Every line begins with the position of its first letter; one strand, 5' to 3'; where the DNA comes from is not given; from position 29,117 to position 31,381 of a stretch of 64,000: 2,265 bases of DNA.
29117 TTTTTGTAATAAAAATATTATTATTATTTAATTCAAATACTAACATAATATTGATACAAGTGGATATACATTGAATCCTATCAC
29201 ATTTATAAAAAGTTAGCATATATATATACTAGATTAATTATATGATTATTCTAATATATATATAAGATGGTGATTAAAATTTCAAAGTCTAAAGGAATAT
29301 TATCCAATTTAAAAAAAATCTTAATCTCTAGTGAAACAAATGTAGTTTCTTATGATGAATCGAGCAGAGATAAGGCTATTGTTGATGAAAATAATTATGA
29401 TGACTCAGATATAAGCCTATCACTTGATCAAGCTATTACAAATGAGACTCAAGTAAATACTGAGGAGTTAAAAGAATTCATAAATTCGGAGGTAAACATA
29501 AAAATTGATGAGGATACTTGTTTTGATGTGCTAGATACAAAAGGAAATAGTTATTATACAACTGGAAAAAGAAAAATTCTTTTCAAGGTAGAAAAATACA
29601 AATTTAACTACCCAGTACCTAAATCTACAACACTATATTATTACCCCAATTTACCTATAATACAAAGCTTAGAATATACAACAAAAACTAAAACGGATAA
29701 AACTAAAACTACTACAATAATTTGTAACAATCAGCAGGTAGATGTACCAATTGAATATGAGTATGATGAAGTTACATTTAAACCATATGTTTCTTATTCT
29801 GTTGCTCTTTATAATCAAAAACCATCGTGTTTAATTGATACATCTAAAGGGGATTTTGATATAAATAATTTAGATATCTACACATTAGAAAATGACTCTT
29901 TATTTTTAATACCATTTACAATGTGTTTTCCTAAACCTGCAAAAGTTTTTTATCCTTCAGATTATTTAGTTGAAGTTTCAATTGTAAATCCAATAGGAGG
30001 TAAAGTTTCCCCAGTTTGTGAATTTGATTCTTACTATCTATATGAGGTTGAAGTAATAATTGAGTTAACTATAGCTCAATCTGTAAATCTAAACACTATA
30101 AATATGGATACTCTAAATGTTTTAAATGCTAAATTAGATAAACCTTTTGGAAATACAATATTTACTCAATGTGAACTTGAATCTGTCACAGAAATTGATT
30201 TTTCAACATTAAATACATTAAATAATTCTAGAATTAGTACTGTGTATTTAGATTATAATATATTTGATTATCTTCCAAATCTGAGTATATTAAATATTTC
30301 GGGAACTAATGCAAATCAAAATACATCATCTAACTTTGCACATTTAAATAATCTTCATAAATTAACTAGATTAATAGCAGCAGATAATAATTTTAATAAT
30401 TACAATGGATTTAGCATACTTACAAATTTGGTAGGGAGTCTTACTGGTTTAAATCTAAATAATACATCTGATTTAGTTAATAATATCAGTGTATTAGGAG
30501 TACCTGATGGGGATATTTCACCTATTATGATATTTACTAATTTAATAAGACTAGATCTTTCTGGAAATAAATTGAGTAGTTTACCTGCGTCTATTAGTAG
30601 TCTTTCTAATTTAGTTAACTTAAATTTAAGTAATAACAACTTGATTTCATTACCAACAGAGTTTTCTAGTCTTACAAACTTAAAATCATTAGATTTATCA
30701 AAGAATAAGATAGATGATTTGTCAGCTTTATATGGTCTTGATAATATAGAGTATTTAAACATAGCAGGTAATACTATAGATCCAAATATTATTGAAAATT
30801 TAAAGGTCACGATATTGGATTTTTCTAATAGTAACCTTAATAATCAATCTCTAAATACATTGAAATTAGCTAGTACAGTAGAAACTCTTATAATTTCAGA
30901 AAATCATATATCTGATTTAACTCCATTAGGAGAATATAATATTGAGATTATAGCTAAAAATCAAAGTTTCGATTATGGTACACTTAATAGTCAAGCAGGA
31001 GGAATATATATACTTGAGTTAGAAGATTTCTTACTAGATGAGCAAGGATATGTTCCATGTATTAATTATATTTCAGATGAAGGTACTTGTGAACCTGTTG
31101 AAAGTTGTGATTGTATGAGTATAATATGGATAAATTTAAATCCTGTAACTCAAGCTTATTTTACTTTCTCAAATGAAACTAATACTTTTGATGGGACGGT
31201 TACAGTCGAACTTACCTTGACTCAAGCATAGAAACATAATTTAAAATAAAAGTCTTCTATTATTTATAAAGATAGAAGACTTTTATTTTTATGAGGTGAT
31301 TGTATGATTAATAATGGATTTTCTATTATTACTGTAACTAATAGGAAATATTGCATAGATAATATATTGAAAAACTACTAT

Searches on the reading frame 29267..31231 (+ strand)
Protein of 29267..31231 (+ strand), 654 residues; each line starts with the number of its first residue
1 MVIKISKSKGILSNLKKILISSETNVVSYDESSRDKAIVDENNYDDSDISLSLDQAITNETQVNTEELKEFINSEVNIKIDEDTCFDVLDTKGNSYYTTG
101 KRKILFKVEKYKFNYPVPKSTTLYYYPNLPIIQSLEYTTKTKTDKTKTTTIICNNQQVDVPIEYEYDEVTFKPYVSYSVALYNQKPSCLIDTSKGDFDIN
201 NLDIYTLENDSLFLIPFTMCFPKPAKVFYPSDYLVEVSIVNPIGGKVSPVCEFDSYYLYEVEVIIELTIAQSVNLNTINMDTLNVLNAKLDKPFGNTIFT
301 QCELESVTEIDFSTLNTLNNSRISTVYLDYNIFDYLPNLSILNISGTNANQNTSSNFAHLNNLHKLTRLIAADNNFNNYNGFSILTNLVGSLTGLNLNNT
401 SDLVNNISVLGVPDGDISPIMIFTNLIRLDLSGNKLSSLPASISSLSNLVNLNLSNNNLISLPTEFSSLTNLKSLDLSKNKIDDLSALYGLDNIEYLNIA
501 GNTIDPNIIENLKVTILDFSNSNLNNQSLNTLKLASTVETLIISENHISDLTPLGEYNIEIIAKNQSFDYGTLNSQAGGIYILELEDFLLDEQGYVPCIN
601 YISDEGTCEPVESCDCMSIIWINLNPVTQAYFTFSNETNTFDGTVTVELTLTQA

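Call 49: search_protein_families(library=pfam, proteins=[window:29267-31231:+], max_evalue=0.001)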
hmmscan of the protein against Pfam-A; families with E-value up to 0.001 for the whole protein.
window:29267-31231:+ (654 aa): 3 families
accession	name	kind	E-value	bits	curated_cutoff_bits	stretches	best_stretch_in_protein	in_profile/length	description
PF13855.12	LRR_8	-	4.4e-11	42.8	27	2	447-504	1-61/61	Leucine rich repeat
PF12799.13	LRR_4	-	2e-10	41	27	2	470-506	1-41/44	Leucine Rich repeats (2 copies)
PF23598.1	LRR_14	-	2.1e-08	33.8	40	1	428-513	26-114/353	Leucine-rich repeat region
